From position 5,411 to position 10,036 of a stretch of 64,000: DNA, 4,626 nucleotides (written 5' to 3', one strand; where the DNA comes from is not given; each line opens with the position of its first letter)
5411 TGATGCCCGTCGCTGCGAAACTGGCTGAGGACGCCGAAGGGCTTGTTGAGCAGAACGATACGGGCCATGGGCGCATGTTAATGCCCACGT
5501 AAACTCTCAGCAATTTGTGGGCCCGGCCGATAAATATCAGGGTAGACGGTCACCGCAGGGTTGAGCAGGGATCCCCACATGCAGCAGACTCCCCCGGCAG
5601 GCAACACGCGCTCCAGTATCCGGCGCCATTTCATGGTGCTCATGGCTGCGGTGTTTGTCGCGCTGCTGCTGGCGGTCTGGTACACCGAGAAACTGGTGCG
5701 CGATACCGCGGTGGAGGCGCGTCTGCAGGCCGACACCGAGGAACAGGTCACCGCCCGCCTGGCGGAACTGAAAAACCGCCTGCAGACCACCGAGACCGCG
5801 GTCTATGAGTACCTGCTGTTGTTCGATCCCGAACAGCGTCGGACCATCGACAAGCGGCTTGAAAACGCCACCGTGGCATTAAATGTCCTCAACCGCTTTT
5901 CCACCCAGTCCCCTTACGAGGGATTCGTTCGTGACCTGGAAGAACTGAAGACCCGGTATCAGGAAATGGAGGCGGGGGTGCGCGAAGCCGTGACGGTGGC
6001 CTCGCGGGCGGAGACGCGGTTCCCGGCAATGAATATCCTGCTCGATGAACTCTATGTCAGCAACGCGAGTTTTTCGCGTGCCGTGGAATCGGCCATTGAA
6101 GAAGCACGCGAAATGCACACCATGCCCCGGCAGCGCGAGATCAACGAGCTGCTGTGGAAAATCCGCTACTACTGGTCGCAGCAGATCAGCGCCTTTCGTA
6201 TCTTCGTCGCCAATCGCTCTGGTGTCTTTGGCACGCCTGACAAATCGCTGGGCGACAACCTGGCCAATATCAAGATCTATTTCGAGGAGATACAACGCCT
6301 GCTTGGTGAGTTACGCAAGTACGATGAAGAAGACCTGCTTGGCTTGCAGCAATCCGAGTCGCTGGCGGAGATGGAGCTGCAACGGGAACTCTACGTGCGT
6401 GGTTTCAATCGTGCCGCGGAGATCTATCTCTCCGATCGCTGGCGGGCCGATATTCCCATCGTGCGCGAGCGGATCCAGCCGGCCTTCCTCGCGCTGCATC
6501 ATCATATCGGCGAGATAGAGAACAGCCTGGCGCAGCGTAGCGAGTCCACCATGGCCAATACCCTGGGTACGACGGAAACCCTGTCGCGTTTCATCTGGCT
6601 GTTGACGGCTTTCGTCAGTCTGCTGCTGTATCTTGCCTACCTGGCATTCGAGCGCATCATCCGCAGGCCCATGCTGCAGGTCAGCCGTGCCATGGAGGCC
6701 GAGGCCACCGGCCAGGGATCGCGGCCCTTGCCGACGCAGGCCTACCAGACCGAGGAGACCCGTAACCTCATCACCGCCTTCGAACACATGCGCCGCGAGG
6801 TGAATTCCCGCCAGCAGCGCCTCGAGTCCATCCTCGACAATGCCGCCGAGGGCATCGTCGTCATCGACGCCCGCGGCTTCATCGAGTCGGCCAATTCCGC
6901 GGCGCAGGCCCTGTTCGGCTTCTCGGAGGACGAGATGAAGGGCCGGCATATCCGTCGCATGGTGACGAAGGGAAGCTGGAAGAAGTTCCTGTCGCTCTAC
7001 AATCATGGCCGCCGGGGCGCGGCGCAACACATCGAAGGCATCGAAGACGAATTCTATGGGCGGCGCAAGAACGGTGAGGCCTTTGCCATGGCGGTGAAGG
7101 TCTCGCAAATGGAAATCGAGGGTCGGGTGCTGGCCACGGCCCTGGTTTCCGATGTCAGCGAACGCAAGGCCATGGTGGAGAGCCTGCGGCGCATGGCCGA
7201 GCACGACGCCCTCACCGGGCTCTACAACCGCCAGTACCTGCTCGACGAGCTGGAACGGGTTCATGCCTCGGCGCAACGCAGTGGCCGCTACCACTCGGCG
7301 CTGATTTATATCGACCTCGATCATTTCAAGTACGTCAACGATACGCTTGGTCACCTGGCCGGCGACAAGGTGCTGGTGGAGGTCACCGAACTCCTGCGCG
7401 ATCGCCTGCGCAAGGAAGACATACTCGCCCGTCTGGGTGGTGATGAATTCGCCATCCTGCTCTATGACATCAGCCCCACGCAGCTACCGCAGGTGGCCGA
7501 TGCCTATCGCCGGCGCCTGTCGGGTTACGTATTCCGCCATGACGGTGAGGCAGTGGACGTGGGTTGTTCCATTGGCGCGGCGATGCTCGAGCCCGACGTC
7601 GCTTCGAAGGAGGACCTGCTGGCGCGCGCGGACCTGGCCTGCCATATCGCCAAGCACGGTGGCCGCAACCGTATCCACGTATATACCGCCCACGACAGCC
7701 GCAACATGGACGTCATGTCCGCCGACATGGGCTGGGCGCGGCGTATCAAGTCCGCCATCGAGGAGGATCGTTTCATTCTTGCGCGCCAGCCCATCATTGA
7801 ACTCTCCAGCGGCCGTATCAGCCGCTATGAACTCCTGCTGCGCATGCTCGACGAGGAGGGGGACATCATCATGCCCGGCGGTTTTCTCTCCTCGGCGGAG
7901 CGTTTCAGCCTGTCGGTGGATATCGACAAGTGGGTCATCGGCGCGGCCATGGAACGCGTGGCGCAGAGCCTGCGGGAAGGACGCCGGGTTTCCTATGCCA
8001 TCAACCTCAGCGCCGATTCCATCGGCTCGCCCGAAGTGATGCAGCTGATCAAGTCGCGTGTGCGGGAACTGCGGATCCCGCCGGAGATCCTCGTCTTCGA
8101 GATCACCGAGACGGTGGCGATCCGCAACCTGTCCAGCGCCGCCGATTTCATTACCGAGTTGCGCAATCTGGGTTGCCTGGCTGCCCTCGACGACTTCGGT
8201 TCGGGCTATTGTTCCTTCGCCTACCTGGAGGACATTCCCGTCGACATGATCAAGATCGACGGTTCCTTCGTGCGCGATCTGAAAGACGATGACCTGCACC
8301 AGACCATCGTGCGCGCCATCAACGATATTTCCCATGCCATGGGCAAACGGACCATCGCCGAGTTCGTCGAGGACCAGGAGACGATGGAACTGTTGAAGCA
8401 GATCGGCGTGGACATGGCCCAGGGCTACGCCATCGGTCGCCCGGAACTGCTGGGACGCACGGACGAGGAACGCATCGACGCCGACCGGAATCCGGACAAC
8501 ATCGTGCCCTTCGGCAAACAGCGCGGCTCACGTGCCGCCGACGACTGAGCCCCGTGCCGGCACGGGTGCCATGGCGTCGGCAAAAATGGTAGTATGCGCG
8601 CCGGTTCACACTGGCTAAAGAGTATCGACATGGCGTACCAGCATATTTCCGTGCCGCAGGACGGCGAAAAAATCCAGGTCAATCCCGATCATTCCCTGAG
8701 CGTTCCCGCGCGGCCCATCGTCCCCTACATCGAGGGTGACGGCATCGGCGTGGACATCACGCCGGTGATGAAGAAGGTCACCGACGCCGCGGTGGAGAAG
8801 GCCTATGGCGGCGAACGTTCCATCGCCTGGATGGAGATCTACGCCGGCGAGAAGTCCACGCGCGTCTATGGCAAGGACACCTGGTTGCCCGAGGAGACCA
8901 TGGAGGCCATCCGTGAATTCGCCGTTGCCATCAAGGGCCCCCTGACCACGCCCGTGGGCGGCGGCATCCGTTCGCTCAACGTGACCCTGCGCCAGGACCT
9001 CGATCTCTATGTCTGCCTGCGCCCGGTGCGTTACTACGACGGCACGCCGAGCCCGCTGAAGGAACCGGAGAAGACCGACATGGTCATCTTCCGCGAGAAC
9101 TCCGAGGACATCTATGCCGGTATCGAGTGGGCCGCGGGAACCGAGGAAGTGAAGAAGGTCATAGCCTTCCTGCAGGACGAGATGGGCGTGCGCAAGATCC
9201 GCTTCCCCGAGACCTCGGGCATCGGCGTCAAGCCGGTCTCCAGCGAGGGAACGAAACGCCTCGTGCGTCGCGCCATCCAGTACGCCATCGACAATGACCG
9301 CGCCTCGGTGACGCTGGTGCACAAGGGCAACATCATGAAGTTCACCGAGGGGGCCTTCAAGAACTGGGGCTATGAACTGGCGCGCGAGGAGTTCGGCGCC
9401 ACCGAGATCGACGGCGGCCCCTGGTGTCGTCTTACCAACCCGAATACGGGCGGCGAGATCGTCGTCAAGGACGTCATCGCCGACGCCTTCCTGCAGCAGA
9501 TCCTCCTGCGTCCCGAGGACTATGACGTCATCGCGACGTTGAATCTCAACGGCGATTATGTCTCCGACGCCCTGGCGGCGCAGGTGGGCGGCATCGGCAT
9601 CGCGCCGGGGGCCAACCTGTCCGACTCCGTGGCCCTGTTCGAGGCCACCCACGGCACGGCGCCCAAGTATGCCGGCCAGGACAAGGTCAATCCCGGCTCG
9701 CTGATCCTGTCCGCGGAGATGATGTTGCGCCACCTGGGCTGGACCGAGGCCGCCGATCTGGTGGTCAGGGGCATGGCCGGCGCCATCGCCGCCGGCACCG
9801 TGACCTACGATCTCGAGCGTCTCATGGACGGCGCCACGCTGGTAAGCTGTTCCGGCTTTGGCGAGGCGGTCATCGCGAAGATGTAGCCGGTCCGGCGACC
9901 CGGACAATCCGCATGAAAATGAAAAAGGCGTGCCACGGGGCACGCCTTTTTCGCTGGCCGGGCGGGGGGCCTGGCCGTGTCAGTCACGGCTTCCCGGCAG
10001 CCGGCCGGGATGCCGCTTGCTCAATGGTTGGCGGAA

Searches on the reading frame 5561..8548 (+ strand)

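Call 77: search_protein_families(library=pfam, proteins=[window:5561-8548:+], max_evalue=0.00001)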
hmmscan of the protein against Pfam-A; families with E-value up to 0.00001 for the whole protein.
window:5561-8548:+ (995 aa): 6 families
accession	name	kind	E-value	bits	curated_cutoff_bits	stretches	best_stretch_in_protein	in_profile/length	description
PF00563.25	EAL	-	1.2e-65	221.6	31.3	1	727-961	2-236/236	EAL domain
PF00990.26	GGDEF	-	1.2e-41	142.6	23.8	1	546-704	1-161/161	Diguanylate cyclase, GGDEF domain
PF13426.13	PAS_9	-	2.6e-10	41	27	1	430-534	2-103/103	PAS domain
PF13188.13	PAS_8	-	1.6e-09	37.8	21.8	1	419-462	1-41/65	PAS domain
PF00989.32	PAS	-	4.7e-09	36.7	22.6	1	420-469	2-51/113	PAS fold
PF08448.16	PAS_4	-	3e-06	27.9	23.1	0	425-536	1-109/110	PAS fold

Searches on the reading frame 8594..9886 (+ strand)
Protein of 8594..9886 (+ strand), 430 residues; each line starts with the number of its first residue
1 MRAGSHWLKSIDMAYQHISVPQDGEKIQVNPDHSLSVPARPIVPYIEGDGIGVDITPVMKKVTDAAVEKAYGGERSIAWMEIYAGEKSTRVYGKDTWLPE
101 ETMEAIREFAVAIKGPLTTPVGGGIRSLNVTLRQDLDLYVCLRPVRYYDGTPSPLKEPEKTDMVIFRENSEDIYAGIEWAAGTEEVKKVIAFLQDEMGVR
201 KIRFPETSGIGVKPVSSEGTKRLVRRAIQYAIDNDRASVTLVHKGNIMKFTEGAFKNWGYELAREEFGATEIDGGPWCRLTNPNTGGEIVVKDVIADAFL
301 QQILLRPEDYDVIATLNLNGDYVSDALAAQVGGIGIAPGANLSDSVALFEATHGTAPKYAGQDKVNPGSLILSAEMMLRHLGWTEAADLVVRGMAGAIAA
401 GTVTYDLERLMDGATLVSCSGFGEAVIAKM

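Call 77: search_protein_families(library=pfam, proteins=[window:8594-9886:+], max_evalue=0.00001)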
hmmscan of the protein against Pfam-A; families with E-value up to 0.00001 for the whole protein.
window:8594-9886:+ (430 aa): 1 family
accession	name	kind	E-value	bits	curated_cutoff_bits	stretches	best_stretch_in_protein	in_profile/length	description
PF00180.25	Iso_dh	-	1.3e-88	298.1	27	1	43-426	2-348/348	Isocitrate/isopropylmalate dehydrogenase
